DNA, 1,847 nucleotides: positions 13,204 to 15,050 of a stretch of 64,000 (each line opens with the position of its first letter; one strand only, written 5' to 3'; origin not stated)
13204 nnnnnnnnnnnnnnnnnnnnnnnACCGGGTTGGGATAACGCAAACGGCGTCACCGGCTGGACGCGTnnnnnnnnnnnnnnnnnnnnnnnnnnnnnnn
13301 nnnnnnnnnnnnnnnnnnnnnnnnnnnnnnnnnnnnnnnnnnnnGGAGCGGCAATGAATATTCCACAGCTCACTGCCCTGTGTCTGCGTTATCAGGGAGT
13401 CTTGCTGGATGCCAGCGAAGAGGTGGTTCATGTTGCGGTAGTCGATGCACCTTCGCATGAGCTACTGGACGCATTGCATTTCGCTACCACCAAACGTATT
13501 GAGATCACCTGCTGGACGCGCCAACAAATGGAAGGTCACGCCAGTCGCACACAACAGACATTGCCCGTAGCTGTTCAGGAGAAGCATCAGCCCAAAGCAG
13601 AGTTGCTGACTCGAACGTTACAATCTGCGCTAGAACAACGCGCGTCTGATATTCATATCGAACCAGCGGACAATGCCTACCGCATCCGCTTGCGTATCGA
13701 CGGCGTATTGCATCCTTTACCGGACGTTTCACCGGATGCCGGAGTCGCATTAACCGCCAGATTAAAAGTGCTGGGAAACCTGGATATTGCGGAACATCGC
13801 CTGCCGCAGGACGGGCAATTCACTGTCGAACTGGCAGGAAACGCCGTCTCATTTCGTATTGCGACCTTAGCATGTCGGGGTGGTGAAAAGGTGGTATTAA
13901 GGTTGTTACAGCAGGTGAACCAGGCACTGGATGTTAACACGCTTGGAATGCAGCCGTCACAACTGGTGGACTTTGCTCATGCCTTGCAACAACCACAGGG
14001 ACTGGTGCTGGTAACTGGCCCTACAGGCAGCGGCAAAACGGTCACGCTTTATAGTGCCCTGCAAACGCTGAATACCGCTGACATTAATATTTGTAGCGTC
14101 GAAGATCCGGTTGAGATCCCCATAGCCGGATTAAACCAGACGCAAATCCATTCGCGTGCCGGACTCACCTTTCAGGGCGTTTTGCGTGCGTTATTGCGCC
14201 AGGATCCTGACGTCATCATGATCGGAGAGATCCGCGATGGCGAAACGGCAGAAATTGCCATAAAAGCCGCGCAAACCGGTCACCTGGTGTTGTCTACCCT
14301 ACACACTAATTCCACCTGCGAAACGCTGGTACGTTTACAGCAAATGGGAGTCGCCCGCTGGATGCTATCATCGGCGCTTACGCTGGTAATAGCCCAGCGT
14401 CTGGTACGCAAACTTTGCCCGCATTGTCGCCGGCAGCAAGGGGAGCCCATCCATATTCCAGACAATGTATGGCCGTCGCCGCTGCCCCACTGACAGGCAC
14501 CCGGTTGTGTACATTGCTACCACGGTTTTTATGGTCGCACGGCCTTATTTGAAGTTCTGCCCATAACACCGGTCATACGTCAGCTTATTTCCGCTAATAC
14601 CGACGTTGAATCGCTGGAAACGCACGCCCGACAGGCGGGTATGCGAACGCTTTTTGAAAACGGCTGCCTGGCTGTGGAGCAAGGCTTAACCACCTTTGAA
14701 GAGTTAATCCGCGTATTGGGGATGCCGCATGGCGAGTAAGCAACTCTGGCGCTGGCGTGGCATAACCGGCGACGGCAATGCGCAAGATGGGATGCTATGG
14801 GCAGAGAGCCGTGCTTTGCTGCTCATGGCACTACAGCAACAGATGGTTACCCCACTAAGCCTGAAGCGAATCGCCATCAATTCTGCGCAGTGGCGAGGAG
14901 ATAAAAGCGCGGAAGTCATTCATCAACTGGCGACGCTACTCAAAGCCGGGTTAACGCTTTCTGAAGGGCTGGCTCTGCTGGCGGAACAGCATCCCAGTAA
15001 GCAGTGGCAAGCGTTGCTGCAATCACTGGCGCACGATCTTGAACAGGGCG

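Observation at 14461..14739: In-frame TGA at codon 380 of hofB, with an intact downstream frame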

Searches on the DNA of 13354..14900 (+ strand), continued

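Call 66: get_annotated_region(hit=H56, flank=50)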
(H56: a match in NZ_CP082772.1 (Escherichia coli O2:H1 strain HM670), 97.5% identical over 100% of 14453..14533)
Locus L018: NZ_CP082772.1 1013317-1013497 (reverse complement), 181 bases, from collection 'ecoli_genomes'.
description: Escherichia coli O2:H1 strain HM670 chromosome, complete genome
organism: Escherichia coli O2:H1 strain HM670 (NCBI taxid 2079157)
replicon: chromosome; assembly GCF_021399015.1
host: Homo sapiens; source: stool; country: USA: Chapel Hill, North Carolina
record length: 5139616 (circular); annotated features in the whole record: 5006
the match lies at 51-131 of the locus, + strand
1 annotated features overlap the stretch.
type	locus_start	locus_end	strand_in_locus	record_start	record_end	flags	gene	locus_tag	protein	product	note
CDS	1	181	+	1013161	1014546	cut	gspE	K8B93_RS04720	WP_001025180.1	type II secretion system protein GspE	-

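Call 67: get_annotated_region(hit=H70, flank=50)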
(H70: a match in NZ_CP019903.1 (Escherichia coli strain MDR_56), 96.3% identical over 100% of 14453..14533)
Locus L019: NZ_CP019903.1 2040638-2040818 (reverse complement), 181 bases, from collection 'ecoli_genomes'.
description: Escherichia coli strain MDR_56 chromosome, complete genome
organism: Escherichia coli strain MDR_56 (NCBI taxid 562)
replicon: chromosome; assembly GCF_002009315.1
host: Homo sapiens; source: human; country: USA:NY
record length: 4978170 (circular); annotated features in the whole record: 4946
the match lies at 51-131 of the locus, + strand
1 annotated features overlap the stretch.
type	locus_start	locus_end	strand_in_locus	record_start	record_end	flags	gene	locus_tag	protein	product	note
CDS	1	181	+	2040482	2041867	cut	gspE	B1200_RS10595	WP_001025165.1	type II secretion system protein GspE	-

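Call 68: get_annotated_region(hit=H72, flank=50)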
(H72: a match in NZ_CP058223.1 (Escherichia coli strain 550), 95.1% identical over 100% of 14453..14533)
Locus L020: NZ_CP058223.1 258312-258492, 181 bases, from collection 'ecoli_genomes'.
description: Escherichia coli strain 550 chromosome, complete genome
organism: Escherichia coli strain 550 (NCBI taxid 562)
replicon: chromosome; assembly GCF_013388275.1
host: Homo sapiens; source: Rectal swab; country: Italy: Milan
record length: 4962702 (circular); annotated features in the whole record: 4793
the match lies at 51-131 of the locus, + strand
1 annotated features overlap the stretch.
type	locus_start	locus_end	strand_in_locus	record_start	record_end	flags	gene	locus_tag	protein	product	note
CDS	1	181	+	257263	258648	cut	gspE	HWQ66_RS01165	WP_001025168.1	type II secretion system protein GspE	-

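Call 69: get_annotated_region(hit=H88, flank=50)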
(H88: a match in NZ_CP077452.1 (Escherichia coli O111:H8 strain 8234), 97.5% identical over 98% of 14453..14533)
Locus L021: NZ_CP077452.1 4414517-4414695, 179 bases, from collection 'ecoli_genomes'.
description: Escherichia coli O111:H8 strain 8234 chromosome, complete genome
organism: Escherichia coli O111:H8 strain 8234 (NCBI taxid 991910)
replicon: chromosome; assembly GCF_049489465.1
host: Homo sapiens; source: missing; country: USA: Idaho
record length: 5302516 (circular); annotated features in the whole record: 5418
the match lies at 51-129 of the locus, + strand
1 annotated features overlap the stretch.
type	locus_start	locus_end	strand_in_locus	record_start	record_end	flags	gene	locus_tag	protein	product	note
CDS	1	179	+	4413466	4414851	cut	gspE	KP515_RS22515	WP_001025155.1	type II secretion system protein GspE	-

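Call 70: get_annotated_region(hit=H94, flank=50)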
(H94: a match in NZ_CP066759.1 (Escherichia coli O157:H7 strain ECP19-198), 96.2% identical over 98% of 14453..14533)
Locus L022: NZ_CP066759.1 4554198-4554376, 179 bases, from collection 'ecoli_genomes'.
description: Escherichia coli O157:H7 strain ECP19-198 chromosome, complete genome
organism: Escherichia coli O157:H7 strain ECP19-198 (NCBI taxid 83334)
replicon: chromosome; assembly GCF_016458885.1
host: -; source: missing; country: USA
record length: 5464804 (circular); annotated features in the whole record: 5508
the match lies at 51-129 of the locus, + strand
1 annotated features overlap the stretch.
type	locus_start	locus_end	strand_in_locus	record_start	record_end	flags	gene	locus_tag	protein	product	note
CDS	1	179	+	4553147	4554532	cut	gspE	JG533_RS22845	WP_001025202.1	type II secretion system protein GspE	-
